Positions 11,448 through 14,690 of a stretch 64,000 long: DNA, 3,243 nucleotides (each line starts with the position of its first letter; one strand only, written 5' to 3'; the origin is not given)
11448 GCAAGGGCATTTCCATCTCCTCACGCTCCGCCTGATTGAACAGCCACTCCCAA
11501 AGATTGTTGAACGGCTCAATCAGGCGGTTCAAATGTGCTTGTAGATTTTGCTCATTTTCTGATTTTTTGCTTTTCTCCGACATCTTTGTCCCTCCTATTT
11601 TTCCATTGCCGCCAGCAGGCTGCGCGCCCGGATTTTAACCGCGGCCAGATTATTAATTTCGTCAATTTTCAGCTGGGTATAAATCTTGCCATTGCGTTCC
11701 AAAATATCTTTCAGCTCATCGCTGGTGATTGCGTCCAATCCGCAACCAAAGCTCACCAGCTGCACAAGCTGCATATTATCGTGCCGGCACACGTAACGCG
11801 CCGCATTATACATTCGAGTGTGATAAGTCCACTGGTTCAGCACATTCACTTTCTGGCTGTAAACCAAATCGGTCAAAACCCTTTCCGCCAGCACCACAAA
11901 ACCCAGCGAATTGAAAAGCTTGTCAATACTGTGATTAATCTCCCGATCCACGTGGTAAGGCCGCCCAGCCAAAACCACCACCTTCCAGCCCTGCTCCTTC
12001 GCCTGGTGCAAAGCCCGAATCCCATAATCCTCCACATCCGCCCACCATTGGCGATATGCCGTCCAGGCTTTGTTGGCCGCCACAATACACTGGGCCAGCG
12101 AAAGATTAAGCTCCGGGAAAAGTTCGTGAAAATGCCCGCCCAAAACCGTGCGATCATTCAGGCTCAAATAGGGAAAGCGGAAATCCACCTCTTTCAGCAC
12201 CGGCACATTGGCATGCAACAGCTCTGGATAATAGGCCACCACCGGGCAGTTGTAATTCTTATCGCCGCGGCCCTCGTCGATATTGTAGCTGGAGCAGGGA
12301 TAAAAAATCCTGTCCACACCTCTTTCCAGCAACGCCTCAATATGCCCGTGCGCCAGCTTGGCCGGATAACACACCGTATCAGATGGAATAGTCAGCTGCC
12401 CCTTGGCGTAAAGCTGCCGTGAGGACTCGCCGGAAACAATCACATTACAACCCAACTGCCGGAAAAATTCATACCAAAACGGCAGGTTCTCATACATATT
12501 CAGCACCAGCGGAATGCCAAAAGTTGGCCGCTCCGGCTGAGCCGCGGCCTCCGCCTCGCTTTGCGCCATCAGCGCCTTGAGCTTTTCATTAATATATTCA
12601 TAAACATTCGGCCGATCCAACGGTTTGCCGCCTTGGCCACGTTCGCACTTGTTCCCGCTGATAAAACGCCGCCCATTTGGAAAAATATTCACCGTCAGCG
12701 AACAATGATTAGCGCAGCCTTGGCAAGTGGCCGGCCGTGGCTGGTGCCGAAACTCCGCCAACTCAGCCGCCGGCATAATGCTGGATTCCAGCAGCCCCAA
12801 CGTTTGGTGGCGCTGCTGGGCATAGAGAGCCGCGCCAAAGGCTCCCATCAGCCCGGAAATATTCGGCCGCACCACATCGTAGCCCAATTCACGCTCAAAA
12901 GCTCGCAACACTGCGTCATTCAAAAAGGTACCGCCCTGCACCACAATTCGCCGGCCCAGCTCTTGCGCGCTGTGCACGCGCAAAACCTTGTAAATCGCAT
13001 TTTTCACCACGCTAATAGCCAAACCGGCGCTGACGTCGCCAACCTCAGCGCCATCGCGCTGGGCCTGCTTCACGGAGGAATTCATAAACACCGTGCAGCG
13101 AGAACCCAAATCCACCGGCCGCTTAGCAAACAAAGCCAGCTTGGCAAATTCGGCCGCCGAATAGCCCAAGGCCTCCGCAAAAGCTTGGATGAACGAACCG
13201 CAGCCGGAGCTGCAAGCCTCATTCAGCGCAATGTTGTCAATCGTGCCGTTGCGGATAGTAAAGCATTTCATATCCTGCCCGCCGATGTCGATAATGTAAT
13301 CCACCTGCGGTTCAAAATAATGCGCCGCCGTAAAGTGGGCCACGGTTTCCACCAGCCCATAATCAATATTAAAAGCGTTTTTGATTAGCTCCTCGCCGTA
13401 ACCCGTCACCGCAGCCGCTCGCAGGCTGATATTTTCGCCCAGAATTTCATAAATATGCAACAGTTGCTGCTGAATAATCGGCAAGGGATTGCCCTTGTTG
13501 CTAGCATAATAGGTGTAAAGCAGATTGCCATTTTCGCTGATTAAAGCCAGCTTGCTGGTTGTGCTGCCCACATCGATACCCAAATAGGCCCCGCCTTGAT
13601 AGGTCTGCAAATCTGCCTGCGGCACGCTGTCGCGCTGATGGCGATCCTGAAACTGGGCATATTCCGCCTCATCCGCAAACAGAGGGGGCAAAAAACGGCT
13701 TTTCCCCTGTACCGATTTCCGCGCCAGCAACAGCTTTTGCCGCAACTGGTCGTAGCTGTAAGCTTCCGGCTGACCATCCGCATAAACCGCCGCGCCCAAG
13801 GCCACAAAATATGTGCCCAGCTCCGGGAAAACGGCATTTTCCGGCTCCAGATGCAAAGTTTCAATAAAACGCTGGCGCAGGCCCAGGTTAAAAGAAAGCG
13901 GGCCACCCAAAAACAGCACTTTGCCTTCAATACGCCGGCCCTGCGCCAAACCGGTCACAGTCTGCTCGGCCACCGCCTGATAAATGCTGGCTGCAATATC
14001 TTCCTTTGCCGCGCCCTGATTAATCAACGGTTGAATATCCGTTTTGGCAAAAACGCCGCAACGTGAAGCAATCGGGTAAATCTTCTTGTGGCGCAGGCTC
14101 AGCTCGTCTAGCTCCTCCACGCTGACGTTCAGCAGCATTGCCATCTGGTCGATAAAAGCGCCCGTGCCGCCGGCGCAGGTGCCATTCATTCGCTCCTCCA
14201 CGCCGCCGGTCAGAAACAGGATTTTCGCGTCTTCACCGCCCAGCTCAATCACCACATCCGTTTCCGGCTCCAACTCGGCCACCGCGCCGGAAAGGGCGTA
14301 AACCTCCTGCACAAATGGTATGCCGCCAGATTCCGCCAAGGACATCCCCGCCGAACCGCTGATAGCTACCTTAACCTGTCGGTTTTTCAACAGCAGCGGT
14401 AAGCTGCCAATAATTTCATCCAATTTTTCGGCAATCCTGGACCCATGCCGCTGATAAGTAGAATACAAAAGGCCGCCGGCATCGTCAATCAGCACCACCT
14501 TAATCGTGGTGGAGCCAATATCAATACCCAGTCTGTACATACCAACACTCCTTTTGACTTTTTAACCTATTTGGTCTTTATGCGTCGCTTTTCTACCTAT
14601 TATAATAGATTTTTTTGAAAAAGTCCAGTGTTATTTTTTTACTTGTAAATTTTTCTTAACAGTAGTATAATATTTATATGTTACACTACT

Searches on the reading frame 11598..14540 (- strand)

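Call 36: search_protein_families(library=pfam, proteins=[window:11598-14540:-], max_evalue=0.00001)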
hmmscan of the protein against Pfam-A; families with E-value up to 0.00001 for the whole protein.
window:11598-14540:- (981 aa): 2 families
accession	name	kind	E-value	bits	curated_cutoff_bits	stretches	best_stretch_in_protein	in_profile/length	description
PF09989.15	DUF2229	-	1.1e-67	228.3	29.4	1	674-887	2-216/218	CoA enzyme activase uncharacterised domain (DUF2229)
PF01869.26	BcrAD_BadFG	-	5.3e-64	216.8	31.5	2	320-574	1-271/271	BadF/BadG/BcrA/BcrD ATPase family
